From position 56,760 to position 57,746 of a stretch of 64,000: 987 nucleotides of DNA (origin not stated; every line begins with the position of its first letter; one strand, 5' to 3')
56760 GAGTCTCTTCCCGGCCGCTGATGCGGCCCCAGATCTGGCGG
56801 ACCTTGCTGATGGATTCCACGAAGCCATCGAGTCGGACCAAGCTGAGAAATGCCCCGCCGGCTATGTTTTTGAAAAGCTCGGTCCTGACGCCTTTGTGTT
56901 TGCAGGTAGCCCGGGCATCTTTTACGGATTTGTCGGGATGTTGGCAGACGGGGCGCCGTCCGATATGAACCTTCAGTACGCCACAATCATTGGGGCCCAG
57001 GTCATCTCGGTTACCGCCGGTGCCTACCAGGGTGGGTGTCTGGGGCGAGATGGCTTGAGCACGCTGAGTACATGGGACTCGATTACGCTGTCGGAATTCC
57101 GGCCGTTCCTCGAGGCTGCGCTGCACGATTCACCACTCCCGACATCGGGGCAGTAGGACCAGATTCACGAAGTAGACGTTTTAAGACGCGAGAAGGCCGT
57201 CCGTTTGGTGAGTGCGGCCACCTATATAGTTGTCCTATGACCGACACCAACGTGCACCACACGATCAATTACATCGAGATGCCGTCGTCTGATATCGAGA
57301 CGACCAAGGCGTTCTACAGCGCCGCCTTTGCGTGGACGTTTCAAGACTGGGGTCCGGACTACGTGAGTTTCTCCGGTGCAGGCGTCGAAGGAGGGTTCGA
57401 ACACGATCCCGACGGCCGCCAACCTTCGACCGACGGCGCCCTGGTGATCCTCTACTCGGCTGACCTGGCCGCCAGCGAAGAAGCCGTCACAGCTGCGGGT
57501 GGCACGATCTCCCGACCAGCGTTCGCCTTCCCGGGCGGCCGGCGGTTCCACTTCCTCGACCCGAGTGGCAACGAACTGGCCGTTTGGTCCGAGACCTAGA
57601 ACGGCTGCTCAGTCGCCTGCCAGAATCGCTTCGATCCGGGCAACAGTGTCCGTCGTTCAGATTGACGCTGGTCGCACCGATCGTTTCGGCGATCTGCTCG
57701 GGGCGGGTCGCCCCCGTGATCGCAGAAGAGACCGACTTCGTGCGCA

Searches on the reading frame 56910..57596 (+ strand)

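Call 60: search_protein_families(library=pfam, proteins=[window:56910-57596:+], max_evalue=0.001)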
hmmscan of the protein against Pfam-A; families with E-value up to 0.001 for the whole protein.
window:56910-57596:+ (229 aa): 2 families
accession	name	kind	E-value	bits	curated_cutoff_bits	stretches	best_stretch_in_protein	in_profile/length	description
PF00903.31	Glyoxalase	-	5.7e-07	30.4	20.6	1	118-224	1-120/121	Glyoxalase/Bleomycin resistance protein/Dioxygenase superfamily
PF18029.7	Glyoxalase_6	-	6.5e-05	24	23.6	1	127-225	7-105/106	Glyoxalase-like domain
